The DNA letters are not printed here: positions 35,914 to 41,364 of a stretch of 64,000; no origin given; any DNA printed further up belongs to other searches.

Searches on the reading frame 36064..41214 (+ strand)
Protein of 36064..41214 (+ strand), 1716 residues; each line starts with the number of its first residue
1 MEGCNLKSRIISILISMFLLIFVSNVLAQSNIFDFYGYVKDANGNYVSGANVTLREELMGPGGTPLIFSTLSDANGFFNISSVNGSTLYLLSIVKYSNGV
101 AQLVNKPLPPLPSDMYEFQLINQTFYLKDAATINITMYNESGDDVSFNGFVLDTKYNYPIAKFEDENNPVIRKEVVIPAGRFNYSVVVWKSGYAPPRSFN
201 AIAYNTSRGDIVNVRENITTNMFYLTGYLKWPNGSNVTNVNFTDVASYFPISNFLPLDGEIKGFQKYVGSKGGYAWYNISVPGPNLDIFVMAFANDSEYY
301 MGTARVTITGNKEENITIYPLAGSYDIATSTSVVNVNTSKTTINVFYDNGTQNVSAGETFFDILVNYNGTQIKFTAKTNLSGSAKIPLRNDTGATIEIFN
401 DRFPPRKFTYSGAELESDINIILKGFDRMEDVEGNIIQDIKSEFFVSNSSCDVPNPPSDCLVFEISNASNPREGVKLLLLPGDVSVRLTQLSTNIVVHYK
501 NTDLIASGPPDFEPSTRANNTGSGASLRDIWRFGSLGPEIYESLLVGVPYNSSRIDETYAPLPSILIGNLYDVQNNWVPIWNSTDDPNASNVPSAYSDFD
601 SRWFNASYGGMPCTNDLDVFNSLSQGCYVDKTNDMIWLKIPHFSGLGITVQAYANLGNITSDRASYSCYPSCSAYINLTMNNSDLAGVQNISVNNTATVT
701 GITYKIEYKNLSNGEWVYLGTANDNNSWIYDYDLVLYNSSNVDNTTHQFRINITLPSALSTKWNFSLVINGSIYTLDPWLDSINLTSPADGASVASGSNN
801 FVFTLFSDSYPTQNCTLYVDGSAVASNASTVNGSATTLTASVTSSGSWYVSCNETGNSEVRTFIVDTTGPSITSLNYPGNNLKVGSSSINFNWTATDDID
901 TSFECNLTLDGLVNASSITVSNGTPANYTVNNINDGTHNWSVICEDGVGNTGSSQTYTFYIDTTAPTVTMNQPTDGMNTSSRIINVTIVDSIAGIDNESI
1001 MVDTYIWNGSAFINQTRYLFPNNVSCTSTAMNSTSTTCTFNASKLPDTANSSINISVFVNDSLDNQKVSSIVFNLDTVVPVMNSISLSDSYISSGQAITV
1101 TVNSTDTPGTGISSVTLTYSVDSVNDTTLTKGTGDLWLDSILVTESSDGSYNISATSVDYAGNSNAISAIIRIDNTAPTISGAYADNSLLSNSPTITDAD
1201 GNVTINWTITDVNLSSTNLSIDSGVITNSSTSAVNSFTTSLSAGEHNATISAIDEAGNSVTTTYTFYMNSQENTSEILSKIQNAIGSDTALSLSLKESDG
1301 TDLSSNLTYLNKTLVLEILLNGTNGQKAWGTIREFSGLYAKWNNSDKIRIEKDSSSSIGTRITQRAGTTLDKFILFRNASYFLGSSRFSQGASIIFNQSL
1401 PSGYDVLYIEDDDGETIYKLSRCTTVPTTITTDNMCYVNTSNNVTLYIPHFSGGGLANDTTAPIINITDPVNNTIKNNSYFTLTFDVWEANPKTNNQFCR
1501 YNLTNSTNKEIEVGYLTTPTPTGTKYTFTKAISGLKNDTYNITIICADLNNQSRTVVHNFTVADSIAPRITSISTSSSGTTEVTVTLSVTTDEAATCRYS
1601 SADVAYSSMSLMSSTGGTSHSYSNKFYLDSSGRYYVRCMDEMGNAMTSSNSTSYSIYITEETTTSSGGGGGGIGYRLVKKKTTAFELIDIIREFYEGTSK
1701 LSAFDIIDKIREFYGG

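Call 56: search_protein_families(library=pfam, proteins=[window:36064-41214:+], max_evalue=0.0001)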
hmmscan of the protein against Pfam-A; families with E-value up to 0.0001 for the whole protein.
window:36064-41214:+ (1716 aa): 1 family
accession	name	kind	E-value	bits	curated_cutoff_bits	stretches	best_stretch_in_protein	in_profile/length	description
PF19077.6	Big_13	-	5.2e-05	24.1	27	0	906-963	44-102/102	Bacterial Ig-like domain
